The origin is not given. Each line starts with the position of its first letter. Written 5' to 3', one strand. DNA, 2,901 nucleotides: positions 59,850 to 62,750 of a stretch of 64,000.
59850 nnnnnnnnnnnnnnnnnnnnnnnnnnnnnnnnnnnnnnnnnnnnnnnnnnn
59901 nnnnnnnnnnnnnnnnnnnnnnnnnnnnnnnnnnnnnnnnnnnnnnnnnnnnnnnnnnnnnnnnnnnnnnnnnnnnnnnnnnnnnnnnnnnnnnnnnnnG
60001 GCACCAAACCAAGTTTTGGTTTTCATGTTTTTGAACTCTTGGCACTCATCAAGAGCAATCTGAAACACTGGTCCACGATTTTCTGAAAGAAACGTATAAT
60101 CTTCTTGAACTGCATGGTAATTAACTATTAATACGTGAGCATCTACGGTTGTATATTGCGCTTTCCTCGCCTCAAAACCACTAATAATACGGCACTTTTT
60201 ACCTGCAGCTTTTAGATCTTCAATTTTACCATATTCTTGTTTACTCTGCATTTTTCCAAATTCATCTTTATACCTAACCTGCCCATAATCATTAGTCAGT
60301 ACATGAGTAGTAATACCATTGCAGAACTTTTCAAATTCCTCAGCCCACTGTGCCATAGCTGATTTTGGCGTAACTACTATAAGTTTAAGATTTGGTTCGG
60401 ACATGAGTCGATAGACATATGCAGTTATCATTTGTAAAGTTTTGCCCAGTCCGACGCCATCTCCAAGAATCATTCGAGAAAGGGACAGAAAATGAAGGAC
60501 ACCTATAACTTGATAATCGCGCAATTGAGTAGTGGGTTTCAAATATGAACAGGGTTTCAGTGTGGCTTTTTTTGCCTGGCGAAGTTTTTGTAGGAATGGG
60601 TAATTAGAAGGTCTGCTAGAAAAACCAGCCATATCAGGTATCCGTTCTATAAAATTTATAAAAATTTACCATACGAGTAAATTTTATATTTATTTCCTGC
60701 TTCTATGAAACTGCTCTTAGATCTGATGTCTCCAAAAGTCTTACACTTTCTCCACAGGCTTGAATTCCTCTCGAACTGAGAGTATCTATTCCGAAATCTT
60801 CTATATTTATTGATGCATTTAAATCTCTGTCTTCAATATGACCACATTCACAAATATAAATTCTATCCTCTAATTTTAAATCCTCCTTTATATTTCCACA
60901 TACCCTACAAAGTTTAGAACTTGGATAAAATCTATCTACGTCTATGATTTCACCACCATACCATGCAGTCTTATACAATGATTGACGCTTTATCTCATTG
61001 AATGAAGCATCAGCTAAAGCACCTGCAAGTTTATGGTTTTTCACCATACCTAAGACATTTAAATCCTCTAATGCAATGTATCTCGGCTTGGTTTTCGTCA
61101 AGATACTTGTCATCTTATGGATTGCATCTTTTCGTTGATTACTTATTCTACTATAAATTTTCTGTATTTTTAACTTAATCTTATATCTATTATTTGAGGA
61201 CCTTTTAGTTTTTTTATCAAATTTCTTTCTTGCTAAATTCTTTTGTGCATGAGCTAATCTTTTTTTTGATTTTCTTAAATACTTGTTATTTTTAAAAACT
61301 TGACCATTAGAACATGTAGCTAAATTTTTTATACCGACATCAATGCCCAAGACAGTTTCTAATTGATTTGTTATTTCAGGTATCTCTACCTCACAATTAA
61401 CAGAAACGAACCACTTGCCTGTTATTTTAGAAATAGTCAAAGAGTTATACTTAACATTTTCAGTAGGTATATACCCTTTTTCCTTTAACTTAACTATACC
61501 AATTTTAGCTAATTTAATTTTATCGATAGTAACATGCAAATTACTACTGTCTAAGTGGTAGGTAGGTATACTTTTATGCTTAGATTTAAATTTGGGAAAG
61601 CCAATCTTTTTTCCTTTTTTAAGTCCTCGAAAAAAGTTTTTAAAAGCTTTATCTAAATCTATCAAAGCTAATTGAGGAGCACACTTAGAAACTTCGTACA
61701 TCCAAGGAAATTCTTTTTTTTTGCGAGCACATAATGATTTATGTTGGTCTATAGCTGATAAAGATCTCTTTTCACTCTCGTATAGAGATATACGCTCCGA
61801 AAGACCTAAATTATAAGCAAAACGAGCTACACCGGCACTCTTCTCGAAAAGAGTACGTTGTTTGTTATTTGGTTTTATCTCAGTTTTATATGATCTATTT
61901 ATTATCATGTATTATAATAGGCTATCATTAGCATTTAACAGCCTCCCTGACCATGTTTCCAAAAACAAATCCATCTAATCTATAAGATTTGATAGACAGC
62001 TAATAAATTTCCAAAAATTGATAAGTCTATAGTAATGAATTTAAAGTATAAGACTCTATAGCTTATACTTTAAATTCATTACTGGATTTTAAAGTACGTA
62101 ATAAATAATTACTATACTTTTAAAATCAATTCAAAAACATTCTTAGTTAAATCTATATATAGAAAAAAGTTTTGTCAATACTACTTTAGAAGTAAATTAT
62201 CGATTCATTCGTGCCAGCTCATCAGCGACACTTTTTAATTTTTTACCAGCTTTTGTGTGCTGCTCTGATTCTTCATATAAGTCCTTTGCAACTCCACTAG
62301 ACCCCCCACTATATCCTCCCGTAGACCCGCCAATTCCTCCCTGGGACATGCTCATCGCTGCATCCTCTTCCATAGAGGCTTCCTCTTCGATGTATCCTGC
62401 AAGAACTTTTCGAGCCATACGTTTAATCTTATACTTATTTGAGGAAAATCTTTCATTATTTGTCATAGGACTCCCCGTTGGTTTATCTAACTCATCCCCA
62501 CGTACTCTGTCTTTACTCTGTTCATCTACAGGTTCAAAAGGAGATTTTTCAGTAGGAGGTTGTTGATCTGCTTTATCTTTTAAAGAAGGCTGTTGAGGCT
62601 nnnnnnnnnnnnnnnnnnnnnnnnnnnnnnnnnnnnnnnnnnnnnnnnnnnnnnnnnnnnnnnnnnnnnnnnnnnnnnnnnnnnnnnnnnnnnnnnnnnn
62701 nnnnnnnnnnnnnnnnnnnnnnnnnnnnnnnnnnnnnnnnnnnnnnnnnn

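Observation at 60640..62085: Catalytically intact TnpB element in a viral genome with hairpin ends; an omega-RNA is expected at its 3' end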

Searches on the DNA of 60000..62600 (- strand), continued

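Call 74: search_with_rna_model(model_id=R1, sources=[L166, L167, L168, L169, L170, L171, L172, L173, L174, L175, L176, L177, L178, L179, L180, L181, L182, L183, L184, L185, L186, L187, L188, L189, L190, L191, L192, L193, L194, L195, L196, L197, L198, L199, L200, L201, L202, L203, L204, L205, L206, L207, L208, L209, L210, L211, L212, L213, L214, L215, L216, L217, L218, L219, L220, L221, L222, L223, L224, L225, L226, L227, L228, L229, L230, L231, L232, L233, L234, L235, L236, L237, L238, L239, L240, L241, L242, L243, L244, L245, L246, L251], max_evalue=0.001)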
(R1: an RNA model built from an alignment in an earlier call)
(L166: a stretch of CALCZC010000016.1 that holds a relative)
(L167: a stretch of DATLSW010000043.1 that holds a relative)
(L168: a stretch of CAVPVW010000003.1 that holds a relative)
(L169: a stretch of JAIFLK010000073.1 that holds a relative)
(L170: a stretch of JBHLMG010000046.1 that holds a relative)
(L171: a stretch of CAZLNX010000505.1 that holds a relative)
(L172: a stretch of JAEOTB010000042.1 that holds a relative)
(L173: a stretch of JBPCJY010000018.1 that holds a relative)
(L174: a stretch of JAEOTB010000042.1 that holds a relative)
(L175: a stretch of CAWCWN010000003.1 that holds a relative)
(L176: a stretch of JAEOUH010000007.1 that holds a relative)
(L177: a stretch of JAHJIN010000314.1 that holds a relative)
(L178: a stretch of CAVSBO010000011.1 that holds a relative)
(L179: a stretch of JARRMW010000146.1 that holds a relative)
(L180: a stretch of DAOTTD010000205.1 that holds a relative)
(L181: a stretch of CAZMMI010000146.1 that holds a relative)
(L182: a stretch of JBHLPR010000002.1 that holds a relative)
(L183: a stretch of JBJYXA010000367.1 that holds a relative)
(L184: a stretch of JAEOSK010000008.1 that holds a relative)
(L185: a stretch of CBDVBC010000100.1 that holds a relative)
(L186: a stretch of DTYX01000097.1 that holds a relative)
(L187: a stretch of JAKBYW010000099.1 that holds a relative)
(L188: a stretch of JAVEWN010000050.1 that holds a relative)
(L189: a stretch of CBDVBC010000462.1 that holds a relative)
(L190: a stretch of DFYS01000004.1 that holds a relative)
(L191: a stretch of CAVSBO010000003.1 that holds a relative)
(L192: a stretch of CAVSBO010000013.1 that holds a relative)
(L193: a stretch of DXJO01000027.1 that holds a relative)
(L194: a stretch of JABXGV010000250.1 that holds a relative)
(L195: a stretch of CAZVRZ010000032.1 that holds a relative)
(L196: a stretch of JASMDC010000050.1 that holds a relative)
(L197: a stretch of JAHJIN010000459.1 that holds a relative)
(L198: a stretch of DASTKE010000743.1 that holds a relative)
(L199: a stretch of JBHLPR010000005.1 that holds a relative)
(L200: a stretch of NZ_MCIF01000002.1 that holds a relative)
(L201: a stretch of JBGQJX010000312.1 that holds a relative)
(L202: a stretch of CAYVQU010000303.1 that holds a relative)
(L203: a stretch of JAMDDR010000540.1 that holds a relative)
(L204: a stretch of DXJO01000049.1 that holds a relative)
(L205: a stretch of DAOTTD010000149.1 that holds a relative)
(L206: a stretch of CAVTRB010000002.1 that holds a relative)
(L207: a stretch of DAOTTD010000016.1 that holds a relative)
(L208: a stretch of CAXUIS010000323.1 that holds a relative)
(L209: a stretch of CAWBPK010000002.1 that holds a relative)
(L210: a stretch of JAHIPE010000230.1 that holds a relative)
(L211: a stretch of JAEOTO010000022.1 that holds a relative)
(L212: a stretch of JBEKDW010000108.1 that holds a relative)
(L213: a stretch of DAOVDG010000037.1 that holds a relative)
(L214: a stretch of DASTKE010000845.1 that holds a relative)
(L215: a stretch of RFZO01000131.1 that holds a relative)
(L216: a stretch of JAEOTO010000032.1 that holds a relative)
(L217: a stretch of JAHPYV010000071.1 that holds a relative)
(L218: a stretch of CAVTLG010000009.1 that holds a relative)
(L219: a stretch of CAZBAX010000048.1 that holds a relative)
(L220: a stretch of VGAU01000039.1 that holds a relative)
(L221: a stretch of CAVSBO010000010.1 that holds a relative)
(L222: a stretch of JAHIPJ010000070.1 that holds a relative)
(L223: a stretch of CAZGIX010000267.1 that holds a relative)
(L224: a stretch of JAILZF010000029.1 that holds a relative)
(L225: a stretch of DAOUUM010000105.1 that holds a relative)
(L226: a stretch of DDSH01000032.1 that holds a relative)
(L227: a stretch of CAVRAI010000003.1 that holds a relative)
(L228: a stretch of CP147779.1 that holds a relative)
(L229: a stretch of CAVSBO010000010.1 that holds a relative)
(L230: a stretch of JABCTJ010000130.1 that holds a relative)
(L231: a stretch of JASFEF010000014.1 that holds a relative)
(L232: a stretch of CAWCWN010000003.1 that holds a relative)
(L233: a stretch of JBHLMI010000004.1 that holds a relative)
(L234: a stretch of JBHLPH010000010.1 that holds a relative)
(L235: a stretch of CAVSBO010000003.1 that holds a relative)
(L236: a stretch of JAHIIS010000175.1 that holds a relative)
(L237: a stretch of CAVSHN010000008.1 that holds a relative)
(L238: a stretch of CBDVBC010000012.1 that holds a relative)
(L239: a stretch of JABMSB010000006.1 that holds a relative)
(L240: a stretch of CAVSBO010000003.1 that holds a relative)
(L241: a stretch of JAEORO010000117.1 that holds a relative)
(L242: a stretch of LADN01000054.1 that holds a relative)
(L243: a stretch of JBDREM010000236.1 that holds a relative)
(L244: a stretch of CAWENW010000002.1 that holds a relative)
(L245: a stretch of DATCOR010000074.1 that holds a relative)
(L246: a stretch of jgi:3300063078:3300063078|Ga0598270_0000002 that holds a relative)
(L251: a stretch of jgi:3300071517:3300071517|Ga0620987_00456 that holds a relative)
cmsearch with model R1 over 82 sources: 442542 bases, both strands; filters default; matches with E-value up to 0.001: 82.
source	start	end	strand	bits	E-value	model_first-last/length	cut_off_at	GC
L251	4122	4259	+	117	2.4e-28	1-144/144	no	0.36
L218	3641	3782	+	115.1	7.6e-28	1-144/144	no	0.46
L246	4179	4314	+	106.1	1.8e-25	1-144/144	no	0.4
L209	3627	3754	+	104.5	4.6e-25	1-144/144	no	0.52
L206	3622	3762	+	104.1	6.2e-25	1-144/144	no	0.54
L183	2154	2285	+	101.7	2.5e-24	1-144/144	no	0.54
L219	3630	3758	+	100.8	4.3e-24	1-144/144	no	0.53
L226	3634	3762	+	100.4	5.6e-24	1-144/144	no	0.5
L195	3630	3758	+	99.7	8.9e-24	1-144/144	no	0.55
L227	3619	3764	+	99.6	9.2e-24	1-144/144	no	0.57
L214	3622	3761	+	99.2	1.2e-23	1-144/144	no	0.53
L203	3613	3742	+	99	1.3e-23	1-144/144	no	0.58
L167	3616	3755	+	98.9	1.4e-23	1-144/144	no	0.59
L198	1551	1690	+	98.2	2.2e-23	1-144/144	no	0.56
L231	3592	3745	+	97.2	3.9e-23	1-144/144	no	0.51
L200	3619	3759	+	96.7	5.4e-23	1-144/144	no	0.61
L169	1150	1283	+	96.2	7.2e-23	1-144/144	no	0.4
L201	3296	3435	+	96.1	7.8e-23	1-144/144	no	0.5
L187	1374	1515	+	95.7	9.6e-23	1-144/144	no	0.52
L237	3652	3796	+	94.9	1.6e-22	1-144/144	no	0.49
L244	3610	3756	+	94.9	1.6e-22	1-144/144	no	0.63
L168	3613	3741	+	93.8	3.2e-22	1-144/144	no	0.58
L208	3274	3407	+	93.1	4.7e-22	1-144/144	no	0.52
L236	1699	1848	+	91.7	1.1e-21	1-144/144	no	0.51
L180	3610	3753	+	91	1.7e-21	1-144/144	no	0.49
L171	2953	3093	+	90.4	2.5e-21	1-144/144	no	0.57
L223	3109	3238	+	89.8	3.5e-21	1-144/144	no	0.52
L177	3664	3816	+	88.3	8.8e-21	1-144/144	no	0.59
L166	3592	3731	+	88.2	9.1e-21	1-144/144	no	0.44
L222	3339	3488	+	87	2e-20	1-144/144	no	0.53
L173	2097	2242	+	86.2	3.2e-20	1-144/144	no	0.49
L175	3610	3753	+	85.8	4.1e-20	1-144/144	no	0.51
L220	3589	3738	+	85.2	5.8e-20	1-144/144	no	0.53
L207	1856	2001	+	85.1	6e-20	1-144/144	no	0.51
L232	3610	3755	+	82.2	3.6e-19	1-144/144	no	0.49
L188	3627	3753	+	81.7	4.9e-19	1-144/144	no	0.54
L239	3634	3783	+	80.6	9.2e-19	1-144/144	no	0.51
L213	5570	5725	+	80.4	1e-18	1-144/144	no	0.49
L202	1958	2085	+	80.1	1.3e-18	1-144/144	no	0.53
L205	3676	3819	+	80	1.4e-18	1-144/144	no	0.56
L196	3574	3719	+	78.9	2.7e-18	1-144/144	no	0.57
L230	3592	3746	+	78.4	3.7e-18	1-144/144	no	0.52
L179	1840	1992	+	78.3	3.7e-18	1-144/144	no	0.57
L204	1105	1259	+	76.2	1.4e-17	1-144/144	no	0.52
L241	3592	3746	+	76.2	1.4e-17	1-144/144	no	0.5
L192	3571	3711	+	72.2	1.6e-16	1-144/144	no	0.6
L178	3571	3711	+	70.4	4.5e-16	1-144/144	no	0.55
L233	3592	3721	+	70.3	4.7e-16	1-144/144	no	0.55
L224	3580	3705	+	69.4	8.6e-16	1-144/144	no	0.6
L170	1941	2077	+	68.6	1.4e-15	1-144/144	no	0.59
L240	3571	3711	+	68.5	1.4e-15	1-144/144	no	0.57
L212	3616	3738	+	67.6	2.5e-15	1-144/144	no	0.56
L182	3598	3734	+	66.9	3.9e-15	1-144/144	no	0.58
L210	3473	3605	+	66.6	4.5e-15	1-144/144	no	0.54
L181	1439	1584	+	66.6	4.6e-15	1-144/144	no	0.57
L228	3577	3711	+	66.2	5.9e-15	1-144/144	no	0.67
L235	3574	3708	+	63.9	2.4e-14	1-144/144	no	0.59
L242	3605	3731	+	63.2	3.6e-14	1-144/144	no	0.48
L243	1302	1443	+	63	4.2e-14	1-144/144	no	0.56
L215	2045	2204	+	62.9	4.4e-14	1-144/144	no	0.62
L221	3578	3715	+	62.2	6.5e-14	1-144/144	no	0.57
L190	3606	3732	+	61.7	9.2e-14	1-144/144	no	0.48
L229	3577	3714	+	61.3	1.1e-13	1-144/144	no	0.57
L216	3592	3732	+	59.1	4.4e-13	1-144/144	no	0.55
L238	3604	3744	+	58.2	7.5e-13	1-144/144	no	0.62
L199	3595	3735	+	58.2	7.6e-13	1-144/144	no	0.6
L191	3571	3711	+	57.9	9.3e-13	1-144/144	no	0.58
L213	3592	3746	+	57.3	1.3e-12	1-144/144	no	0.5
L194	3604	3744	+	56.8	1.8e-12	1-144/144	no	0.63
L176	3598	3732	+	56.5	2.1e-12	1-144/144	no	0.59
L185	2738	2878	+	55.7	3.5e-12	1-144/144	no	0.62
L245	3592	3705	+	54.5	7e-12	1-144/144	no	0.67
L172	1566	1706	+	53.9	1e-11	1-144/144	no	0.61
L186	3727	3847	+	53.4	1.4e-11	1-144/144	no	0.45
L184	1525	1653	+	53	1.8e-11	1-144/144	no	0.55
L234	3598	3725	+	50.4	8.6e-11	1-144/144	no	0.52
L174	2141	2281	+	50.2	9.4e-11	1-144/144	no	0.64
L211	3583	3713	+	46.2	1.1e-09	1-144/144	no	0.52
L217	3577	3715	+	37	3e-07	1-144/144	no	0.56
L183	2346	2474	+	36.6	3.7e-07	1-144/144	no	0.53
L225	1859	2026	+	31.8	7e-06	1-144/144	no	0.33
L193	3592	3657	+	24.4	0.00061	1-63/144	3'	0.56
